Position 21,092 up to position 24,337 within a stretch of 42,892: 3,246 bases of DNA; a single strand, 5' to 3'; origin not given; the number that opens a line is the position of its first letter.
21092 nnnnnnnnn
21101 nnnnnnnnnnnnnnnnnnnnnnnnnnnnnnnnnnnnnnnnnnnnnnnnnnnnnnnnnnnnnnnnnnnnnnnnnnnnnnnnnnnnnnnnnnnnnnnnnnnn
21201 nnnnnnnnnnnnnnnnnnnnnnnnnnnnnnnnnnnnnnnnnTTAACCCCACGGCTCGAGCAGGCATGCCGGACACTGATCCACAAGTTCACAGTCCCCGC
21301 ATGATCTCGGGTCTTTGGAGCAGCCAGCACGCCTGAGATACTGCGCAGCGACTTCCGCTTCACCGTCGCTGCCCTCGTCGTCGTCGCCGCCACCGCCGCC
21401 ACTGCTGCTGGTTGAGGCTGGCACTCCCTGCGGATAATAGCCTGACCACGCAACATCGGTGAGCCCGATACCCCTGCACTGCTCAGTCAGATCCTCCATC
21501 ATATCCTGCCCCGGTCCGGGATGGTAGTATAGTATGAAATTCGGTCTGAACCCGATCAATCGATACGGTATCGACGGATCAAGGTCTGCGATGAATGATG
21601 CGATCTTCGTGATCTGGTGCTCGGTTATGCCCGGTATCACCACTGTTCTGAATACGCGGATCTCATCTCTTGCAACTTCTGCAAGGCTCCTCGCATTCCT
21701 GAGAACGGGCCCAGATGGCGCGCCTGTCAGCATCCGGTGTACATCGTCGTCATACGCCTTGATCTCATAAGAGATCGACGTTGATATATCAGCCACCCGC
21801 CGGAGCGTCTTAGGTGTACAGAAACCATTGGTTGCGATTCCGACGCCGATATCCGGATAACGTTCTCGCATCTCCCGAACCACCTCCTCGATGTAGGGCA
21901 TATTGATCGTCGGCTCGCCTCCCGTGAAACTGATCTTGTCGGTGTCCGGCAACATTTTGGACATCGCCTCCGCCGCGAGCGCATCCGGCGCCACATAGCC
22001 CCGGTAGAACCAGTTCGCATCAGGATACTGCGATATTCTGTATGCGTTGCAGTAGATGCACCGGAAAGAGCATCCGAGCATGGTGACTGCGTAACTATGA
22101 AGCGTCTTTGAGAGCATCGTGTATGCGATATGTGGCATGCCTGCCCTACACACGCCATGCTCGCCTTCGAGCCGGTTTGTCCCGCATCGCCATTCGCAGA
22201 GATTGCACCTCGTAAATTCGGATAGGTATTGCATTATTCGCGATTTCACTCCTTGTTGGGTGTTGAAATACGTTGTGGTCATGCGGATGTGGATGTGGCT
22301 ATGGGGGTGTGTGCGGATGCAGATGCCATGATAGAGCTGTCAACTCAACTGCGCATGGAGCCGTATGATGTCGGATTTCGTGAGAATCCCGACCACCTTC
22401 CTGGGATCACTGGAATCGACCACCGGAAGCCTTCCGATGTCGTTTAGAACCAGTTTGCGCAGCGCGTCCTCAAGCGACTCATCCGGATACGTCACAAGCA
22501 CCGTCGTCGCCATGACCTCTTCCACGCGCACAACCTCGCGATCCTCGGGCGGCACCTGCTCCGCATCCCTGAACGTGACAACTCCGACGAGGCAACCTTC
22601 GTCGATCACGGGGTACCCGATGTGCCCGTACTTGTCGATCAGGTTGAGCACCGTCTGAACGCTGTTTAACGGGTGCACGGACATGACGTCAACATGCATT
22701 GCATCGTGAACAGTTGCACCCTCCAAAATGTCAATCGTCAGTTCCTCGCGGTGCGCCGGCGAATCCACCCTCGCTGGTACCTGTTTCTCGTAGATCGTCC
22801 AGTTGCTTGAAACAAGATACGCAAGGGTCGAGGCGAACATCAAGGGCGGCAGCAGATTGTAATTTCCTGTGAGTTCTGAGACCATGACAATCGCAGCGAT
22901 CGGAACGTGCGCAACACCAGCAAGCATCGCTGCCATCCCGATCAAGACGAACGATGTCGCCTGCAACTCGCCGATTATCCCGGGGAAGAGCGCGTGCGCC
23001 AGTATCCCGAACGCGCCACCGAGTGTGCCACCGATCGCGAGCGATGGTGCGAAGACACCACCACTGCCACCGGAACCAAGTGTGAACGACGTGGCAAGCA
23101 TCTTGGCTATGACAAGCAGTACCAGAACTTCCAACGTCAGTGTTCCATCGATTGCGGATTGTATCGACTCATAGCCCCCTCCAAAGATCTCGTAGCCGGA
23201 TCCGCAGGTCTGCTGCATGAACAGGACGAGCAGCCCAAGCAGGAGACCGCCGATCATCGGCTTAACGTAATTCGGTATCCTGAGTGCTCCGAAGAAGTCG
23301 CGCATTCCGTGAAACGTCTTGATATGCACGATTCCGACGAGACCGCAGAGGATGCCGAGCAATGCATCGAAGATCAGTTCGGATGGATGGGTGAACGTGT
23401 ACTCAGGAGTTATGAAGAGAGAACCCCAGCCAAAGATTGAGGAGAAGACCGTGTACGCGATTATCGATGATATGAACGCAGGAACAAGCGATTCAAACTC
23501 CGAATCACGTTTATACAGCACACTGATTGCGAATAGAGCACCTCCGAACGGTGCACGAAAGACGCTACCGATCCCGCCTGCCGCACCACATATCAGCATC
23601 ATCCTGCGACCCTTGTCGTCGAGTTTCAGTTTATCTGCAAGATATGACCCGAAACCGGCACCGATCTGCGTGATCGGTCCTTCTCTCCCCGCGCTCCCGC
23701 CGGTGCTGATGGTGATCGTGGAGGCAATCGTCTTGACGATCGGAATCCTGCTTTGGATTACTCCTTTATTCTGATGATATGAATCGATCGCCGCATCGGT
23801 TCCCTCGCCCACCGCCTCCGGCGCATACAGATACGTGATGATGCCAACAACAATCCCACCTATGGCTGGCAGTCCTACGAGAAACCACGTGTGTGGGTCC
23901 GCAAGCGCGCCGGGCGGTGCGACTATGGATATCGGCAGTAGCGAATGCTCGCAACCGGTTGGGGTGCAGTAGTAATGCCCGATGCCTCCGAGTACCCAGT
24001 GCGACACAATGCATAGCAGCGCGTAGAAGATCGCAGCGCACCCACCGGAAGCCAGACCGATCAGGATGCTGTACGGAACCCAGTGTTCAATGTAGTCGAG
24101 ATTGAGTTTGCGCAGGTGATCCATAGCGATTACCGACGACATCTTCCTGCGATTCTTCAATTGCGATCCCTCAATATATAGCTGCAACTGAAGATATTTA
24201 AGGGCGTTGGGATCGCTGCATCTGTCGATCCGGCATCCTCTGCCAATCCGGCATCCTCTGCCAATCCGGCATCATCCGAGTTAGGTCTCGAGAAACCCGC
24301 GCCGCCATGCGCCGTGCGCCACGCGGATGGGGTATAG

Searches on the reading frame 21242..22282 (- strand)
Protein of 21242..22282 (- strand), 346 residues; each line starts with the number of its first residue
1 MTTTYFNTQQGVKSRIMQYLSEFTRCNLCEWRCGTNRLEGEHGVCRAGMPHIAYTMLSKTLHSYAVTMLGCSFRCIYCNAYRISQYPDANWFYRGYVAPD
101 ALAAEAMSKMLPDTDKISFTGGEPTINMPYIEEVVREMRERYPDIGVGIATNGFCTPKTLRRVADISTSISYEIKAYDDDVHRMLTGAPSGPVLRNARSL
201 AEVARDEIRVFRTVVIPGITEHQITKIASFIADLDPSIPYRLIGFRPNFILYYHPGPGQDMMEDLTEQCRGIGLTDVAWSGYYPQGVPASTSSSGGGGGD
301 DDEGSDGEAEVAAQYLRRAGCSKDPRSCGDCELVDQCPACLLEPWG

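Call 9: search_protein_families(library=pfam, proteins=[window:21242-22282:-], max_evalue=0.001)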
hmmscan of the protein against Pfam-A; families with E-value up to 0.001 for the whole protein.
window:21242-22282:- (346 aa): 2 families
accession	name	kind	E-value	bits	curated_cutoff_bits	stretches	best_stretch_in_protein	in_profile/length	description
PF04055.27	Radical_SAM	-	2.1e-22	80.5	29.5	1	67-231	3-166/166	Radical SAM superfamily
PF13353.11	Fer4_12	-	6.6e-07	30.1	22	1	68-145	12-84/137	4Fe-4S single cluster domain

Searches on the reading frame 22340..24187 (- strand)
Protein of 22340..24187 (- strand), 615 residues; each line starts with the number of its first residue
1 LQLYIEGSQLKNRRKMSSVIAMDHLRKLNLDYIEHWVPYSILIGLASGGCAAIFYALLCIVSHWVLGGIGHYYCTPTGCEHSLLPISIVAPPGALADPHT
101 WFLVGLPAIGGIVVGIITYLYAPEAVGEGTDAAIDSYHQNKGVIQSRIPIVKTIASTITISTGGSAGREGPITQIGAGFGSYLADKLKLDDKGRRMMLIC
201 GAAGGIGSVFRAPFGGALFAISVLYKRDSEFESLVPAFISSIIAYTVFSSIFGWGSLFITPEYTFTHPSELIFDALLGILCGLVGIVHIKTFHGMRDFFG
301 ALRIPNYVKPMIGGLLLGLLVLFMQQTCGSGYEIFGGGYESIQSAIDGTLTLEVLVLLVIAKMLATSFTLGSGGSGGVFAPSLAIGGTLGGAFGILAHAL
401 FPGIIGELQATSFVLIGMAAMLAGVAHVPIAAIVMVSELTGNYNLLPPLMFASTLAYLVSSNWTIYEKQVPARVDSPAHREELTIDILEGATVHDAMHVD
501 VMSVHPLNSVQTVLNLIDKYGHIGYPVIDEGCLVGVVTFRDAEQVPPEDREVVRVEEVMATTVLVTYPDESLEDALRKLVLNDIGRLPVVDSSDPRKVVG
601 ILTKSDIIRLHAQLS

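Call 9: search_protein_families(library=pfam, proteins=[window:22340-24187:-], max_evalue=0.001)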
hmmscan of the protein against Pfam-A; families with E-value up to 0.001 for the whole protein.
window:22340-24187:- (615 aa): 2 families
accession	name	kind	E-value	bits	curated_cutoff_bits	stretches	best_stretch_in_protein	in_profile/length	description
PF00654.25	Voltage_CLC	-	8.3e-99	331.5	24.8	1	110-460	1-345/346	Voltage gated chloride channel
PF00571.33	CBS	-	1.1e-17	64.6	24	2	555-610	1-54/57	CBS domain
